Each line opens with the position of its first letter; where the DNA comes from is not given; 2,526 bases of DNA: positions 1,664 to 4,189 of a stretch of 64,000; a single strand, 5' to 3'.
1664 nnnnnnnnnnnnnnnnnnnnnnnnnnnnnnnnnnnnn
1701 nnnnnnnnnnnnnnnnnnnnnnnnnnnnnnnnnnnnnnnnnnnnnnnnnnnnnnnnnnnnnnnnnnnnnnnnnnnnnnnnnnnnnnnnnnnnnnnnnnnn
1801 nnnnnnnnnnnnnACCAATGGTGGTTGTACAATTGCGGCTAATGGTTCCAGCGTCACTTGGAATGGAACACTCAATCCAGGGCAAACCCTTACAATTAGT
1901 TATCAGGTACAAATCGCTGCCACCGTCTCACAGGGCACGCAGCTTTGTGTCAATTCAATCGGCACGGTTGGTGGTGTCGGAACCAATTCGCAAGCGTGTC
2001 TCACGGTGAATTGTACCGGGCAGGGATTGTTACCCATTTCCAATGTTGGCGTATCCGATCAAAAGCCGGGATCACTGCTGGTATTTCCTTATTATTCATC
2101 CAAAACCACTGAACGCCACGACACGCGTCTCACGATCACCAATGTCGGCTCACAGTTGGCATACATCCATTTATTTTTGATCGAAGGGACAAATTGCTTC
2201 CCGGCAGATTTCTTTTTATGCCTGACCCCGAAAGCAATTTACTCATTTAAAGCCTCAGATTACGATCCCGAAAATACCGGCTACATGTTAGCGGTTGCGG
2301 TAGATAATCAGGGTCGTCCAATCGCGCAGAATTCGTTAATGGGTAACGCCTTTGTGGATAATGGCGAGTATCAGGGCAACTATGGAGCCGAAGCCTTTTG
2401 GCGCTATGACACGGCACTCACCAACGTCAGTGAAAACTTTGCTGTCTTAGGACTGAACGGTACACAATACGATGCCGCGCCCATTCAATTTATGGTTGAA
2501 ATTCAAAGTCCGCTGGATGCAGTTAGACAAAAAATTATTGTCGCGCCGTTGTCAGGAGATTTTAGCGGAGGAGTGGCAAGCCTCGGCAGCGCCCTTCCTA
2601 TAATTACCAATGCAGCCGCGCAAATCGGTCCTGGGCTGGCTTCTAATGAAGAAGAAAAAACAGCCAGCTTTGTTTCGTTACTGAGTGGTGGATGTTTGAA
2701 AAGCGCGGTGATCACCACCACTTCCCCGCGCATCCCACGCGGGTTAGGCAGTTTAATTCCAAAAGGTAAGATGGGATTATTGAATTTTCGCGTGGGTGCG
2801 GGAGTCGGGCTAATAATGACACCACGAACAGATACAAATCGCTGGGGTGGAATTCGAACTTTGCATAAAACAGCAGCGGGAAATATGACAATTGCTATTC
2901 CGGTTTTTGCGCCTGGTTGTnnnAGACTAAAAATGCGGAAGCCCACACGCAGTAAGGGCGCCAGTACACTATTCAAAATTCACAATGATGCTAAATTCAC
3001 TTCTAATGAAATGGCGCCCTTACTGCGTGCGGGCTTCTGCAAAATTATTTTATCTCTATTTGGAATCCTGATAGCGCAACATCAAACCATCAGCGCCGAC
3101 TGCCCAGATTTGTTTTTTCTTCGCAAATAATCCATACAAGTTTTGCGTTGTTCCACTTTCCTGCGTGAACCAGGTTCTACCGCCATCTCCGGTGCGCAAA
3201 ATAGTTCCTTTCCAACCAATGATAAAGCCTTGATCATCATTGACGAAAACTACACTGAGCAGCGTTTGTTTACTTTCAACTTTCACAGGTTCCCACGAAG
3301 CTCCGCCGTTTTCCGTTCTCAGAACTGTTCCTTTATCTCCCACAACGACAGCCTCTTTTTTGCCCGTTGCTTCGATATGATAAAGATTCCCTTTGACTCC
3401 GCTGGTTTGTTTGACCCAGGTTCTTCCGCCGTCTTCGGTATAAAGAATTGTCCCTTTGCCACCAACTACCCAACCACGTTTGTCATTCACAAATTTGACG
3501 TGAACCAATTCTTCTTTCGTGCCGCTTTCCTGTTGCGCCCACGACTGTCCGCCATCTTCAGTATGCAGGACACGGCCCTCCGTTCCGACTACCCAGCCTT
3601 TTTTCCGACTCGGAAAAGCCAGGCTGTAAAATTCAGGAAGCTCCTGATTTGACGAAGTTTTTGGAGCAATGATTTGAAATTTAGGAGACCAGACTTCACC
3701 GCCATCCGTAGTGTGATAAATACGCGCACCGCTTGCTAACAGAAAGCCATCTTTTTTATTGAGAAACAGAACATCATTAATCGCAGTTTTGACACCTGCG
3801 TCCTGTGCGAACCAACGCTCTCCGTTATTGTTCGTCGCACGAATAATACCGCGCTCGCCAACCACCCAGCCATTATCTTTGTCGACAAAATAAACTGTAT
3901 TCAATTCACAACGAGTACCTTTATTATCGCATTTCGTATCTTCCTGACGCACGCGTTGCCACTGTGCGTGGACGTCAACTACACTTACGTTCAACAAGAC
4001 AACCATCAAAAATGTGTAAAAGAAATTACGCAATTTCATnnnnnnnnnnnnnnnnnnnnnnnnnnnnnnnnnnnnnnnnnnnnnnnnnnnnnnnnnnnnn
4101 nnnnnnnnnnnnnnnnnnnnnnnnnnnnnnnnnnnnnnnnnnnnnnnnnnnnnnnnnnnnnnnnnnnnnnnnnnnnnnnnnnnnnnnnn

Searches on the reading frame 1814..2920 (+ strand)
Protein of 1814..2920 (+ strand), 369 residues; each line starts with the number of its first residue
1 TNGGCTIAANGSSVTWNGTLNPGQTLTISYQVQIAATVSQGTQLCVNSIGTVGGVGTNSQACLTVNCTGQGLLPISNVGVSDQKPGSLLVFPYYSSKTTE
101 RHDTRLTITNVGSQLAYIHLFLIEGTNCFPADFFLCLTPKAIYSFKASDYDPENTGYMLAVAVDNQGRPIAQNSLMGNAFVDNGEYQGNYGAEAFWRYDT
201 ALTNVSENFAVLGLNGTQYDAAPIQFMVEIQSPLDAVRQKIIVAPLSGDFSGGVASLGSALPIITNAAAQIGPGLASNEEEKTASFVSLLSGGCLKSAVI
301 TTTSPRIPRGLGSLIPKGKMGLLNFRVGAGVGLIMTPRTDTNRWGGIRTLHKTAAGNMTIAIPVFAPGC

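Call 42: find_homologous_proteins(query=window:2024-2920:+, max_evalue=0.001)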
Query window:2024-2920:+ (299 aa): 163 proteins with E <= 0.001 among 2346 candidates; the best 120 are listed.
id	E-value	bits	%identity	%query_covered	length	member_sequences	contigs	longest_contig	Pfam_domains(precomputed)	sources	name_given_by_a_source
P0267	1.5e-129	450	67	100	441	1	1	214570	-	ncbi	ncbi:MAG: hypothetical protein U0Y68_00500 [Blastocatellia bacterium]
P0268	6.9e-119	415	63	100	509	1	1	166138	-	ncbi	ncbi:MAG: choice-of-anchor Q domain-containing protein [Blastocatellia bacterium]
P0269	5.7e-113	395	59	99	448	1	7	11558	-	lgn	-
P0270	2.2e-108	380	89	63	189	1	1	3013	-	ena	-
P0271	3.9e-105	369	85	65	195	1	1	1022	-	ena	-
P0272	1.0e-86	309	54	99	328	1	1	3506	-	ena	-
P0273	5.7e-84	300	52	98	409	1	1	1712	-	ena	-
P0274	1.7e-83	298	50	98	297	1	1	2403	-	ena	-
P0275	2.0e-83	298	50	98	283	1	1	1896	-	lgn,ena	-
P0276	2.0e-82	295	50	100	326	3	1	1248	-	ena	-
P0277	1.9e-81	292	52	100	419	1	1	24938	-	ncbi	-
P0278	5.0e-80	287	49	99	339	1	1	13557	-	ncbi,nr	ncbi:MAG TPA: hypothetical protein VFZ34_26960 [Blastocatellia bacterium]|nr:hypothetical protein [B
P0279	7.4e-79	283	48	97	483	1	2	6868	PF17963.8,PF05345.19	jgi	jgi:hypothetical protein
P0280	8.2e-79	283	51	99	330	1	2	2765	-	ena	-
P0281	1.7e-78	282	51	99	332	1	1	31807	-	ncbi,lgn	-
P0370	3.3e-62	229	44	98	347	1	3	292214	-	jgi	jgi:phage baseplate assembly protein gpV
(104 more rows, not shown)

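Call 57: search_protein_families(library=phrogs, proteins=[window:1814-2920:+, P0370], max_evalue=0.1)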
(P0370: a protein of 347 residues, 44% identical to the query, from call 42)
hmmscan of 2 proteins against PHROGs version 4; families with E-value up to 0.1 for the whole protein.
window:1814-2920:+ (369 aa): 0 families

P0370 (347 aa): 0 families

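Call 79: predict_structure(alignment_id=A4)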
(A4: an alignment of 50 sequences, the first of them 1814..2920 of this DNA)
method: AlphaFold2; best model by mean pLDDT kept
length: 369 residues; sequences in the alignment: 50
mean_pLDDT: 89.7   pTM: 0.81
mean pLDDT of the five models: 89.7, 89.1, 89.0, 88.3, 88.2
residues with pLDDT >= 90: 257; 70-90: 79; 50-70: 24; < 50: 9
segments of 3 or more residues with pLDDT < 50: 68-74
pLDDT, mean of each block of 10 residues (from residue 1): 67 78 77 70 84 79 67 60 96 97 98 98 95 97 98 98 97 98 97 96 88 94 97 97 94 61 84 96 96 96 97 97 97 95 93 94 93
secondary structure, 60 per line:
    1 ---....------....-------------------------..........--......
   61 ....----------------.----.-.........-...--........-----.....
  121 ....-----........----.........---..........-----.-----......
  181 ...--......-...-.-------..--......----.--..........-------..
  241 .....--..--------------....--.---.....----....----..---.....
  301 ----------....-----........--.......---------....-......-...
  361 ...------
elements in order: E4-7 E14-17 E43-52 E55-64 E88-96 E103-110 E116-124 E130-137 E142-146 H147-150 E154-163 E175-183 E186-191 E193-195 E209-214 E222-231 E239-245 H264-267 E274-278 E283-286 E296-300 H311-314 E320-327 E330-336 E346-349 E351-356 E358-363

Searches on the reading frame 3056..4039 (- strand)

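Call 17: search_protein_families(library=pfam, proteins=[window:3056-4039:-], max_evalue=0.001)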
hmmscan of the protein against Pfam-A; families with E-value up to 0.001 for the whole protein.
window:3056-4039:- (327 aa): 6 families
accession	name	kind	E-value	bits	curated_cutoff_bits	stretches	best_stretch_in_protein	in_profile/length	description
PF14870.12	PSII_BNR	-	1.2e-39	136.8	27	3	73-169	6-96/303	Photosynthesis system II assembly factor YCF48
PF15902.12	Sortilin-Vps10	-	2.9e-15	56.4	33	2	197-301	2-111/446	Sortilin, neurotensin receptor 3,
PF02012.26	BNR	-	4.2e-09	35.5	27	0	108-119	1-12/12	BNR/Asp-box repeat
PF19755.4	DUF6242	-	6.5e-06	26.6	29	0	220-290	156-217/217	Domain of unknown function (DUF6242)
PF13083.13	KH_KhpA-B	-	1.6e-05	25.2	32.1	0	254-281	24-51/73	KhpA/KhpB, KH domain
PF24316.1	Tli3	-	3.3e-05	24.7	27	0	196-238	84-125/129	T6SS Tli3 immunity protein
